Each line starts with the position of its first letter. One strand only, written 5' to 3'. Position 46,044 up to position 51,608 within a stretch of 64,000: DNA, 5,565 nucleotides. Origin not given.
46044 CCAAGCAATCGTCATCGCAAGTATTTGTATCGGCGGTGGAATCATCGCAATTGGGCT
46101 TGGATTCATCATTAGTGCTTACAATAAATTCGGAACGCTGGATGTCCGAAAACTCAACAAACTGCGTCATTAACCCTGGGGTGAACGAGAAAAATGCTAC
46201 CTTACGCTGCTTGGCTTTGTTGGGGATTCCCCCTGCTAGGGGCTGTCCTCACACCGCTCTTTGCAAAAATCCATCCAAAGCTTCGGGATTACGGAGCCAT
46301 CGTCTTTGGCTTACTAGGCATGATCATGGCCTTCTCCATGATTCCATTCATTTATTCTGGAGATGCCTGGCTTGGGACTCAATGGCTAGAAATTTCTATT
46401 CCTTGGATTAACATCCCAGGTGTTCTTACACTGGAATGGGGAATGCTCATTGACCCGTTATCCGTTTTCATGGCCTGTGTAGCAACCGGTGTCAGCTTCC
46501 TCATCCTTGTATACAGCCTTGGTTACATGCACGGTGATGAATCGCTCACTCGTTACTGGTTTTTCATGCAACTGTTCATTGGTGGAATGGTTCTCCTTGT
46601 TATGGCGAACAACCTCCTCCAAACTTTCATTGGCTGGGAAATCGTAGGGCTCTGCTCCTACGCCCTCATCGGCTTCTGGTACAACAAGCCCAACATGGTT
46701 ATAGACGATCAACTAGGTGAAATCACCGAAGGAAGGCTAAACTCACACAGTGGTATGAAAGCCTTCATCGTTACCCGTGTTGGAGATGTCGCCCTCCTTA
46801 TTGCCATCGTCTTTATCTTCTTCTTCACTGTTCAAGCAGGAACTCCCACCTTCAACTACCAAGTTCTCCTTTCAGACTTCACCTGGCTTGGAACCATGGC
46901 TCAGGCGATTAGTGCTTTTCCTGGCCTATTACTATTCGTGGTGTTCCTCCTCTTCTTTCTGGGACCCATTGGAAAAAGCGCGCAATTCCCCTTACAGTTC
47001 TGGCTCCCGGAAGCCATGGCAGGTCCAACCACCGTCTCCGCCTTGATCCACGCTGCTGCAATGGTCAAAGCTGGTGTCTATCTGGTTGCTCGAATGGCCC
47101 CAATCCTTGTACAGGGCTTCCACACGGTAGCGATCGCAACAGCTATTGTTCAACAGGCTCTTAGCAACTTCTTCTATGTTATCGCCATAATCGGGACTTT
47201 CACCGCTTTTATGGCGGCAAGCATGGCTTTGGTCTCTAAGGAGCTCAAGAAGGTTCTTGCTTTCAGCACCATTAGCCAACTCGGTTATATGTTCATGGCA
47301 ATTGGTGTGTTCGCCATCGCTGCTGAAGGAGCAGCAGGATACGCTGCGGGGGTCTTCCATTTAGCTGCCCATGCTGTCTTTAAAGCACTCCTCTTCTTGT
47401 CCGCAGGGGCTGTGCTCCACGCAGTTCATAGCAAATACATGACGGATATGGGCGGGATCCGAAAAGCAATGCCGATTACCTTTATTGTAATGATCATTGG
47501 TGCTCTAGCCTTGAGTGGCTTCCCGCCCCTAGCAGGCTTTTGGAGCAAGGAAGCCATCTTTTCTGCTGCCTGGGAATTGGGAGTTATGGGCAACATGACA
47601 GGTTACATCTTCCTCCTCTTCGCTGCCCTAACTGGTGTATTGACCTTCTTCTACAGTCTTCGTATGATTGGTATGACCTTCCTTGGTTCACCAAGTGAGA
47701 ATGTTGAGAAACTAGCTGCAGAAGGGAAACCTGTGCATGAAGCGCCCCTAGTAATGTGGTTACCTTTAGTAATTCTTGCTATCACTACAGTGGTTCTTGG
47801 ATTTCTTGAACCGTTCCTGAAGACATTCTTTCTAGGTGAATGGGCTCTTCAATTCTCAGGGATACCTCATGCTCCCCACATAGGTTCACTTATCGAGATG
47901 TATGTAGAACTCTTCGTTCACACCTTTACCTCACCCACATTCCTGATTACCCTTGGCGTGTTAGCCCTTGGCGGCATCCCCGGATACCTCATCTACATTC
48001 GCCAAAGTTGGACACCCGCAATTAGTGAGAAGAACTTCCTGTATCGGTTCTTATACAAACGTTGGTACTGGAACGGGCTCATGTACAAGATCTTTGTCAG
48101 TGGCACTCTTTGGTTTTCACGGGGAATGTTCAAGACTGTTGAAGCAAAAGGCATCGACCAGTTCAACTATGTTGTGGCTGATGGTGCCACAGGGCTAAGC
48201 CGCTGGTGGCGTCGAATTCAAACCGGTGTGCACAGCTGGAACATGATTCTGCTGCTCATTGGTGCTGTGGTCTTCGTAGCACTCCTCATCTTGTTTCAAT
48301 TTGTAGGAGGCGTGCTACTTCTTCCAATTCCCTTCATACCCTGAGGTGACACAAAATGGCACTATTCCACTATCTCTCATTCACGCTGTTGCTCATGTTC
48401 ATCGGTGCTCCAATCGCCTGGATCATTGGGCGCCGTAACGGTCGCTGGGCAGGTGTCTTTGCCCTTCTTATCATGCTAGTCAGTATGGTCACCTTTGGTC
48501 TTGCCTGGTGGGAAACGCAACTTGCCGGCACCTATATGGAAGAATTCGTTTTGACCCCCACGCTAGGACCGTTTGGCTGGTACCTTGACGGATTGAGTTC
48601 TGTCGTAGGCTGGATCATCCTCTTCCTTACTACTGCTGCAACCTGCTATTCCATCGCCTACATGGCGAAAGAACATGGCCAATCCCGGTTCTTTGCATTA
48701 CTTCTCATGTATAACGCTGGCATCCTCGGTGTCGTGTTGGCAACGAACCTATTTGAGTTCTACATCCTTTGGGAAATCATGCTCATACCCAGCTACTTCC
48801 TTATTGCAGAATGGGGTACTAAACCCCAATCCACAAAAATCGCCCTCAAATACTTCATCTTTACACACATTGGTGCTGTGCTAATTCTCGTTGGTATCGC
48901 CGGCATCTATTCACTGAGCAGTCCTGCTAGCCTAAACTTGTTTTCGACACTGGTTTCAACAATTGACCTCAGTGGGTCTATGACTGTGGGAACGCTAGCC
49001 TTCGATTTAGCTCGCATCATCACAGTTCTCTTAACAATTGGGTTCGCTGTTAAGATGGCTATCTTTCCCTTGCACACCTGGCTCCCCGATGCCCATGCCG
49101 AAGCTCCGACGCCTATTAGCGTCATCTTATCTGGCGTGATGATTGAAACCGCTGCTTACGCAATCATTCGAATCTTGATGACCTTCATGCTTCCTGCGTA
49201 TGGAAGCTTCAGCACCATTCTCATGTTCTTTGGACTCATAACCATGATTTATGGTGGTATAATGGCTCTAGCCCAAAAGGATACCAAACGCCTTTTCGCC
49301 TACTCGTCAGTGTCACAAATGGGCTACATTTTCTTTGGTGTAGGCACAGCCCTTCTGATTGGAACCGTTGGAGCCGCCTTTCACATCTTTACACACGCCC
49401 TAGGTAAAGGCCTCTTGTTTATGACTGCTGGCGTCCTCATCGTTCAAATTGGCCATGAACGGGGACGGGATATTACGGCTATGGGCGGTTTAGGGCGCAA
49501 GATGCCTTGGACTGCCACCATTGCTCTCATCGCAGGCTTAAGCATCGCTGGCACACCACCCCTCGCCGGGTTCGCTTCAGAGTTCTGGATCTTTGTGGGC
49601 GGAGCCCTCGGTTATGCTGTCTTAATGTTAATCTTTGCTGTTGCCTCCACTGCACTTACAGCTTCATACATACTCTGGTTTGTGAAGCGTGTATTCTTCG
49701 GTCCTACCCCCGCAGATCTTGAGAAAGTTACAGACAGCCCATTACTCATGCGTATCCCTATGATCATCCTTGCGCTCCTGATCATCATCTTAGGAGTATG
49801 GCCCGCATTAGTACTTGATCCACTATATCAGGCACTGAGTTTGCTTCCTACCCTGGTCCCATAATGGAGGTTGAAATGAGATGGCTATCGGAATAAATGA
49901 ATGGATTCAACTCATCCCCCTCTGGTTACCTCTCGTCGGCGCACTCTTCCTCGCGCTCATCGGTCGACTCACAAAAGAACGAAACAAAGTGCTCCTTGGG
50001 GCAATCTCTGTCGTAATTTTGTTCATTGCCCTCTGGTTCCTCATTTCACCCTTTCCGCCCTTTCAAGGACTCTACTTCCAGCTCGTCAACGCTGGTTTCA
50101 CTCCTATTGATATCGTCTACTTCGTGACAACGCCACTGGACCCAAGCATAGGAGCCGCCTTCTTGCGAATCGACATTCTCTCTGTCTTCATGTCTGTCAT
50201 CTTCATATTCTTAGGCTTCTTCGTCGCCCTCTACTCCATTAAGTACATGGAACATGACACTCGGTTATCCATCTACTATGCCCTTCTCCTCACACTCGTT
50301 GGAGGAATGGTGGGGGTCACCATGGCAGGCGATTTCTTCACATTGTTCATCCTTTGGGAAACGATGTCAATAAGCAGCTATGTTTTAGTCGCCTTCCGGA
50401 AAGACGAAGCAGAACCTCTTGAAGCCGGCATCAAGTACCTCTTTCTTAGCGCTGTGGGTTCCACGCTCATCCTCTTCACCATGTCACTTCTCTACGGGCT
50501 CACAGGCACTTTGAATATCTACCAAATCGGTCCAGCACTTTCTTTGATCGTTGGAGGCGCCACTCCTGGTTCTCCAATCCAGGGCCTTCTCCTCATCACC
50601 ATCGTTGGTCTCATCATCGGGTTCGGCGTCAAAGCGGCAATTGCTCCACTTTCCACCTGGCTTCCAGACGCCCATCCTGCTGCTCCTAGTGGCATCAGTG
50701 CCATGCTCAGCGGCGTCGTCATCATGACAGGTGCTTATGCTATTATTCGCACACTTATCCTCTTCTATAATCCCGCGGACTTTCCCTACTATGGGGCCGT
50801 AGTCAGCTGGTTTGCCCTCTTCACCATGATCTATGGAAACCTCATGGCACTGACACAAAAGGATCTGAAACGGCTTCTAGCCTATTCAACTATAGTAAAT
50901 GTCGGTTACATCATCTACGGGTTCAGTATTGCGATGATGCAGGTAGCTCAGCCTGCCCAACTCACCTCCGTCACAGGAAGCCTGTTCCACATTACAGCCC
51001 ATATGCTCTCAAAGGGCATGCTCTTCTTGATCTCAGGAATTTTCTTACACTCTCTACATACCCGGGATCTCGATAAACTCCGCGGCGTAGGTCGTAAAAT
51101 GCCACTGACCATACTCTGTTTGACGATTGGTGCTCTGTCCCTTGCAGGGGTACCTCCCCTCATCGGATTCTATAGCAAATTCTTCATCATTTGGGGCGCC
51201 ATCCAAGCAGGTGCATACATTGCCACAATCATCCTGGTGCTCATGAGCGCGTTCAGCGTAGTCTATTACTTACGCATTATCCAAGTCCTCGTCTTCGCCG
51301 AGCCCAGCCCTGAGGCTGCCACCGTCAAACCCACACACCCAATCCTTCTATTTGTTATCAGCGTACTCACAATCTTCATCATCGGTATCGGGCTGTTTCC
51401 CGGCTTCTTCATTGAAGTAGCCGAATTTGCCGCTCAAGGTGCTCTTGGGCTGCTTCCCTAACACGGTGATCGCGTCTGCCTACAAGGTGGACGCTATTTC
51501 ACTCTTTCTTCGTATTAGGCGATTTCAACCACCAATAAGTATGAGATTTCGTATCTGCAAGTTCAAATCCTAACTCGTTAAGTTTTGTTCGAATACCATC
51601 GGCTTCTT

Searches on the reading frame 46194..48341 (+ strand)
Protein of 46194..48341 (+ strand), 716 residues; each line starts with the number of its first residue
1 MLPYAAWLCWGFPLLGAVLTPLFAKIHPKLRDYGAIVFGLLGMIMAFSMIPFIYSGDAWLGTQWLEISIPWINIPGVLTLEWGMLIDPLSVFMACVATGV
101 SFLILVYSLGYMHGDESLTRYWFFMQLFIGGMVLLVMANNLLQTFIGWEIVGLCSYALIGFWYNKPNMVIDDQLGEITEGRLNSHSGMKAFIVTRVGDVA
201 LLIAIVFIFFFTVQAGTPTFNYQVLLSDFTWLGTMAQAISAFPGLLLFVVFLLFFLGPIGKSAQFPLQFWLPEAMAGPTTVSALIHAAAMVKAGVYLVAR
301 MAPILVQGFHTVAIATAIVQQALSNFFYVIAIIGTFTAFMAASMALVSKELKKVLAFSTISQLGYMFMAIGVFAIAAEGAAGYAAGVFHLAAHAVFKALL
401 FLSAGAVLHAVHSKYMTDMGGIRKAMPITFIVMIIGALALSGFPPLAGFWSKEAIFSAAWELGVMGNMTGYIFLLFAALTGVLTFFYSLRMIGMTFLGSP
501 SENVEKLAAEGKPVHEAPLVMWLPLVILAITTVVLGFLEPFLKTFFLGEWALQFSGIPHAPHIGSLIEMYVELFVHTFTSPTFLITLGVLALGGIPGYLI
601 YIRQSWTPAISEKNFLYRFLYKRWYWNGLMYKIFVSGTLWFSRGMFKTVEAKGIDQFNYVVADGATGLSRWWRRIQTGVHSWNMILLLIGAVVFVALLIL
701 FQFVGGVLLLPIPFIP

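Call 8: search_protein_families(library=pfam, proteins=[window:46194-48341:+], max_evalue=0.001)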
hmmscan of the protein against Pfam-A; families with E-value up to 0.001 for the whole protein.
window:46194-48341:+ (716 aa): 2 families
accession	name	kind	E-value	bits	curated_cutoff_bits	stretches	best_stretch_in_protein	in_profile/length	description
PF00361.26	Proton_antipo_M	-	2.8e-59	201.2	21.5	1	138-465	1-281/294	NADH:quinone oxidoreductase/Mrp antiporter, TM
PF00662.26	Proton_antipo_N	-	1.9e-17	63.3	24.5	1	71-121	1-50/51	NADH-Ubiquinone oxidoreductase (complex I), chain 5 N-terminus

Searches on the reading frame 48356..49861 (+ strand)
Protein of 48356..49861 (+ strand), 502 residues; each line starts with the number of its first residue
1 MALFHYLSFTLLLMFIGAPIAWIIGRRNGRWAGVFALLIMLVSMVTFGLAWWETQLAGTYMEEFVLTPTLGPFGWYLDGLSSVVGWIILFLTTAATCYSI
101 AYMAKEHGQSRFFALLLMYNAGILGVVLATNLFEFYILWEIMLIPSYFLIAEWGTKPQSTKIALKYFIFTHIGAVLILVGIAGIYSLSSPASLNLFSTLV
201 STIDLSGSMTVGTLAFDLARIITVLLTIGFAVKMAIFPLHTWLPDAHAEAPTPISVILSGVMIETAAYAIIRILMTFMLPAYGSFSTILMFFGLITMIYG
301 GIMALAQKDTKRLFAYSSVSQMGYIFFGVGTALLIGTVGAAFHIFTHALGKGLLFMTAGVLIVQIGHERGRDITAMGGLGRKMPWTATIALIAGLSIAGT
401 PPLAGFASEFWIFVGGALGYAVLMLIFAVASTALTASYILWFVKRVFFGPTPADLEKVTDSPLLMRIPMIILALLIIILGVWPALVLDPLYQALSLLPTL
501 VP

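Call 8: search_protein_families(library=pfam, proteins=[window:48356-49861:+], max_evalue=0.001)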
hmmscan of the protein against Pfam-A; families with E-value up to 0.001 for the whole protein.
window:48356-49861:+ (502 aa): 2 families
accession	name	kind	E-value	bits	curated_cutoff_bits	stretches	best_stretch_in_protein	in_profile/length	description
PF00361.26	Proton_antipo_M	-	1.4e-69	234.9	21.5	1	129-435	1-294/294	NADH:quinone oxidoreductase/Mrp antiporter, TM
PF00662.26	Proton_antipo_N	-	2.3e-08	34.2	24.5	1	72-113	10-51/51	NADH-Ubiquinone oxidoreductase (complex I), chain 5 N-terminus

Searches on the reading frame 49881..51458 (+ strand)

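Call 8: search_protein_families(library=pfam, proteins=[window:49881-51458:+], max_evalue=0.001)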
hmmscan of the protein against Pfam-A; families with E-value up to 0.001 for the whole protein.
window:49881-51458:+ (526 aa): 2 families
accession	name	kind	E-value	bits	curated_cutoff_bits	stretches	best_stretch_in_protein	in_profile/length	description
PF00361.26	Proton_antipo_M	-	2.3e-64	217.9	21.5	1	149-458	1-293/294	NADH:quinone oxidoreductase/Mrp antiporter, TM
PF00662.26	Proton_antipo_N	-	4.8e-08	33.2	24.5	1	95-133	13-51/51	NADH-Ubiquinone oxidoreductase (complex I), chain 5 N-terminus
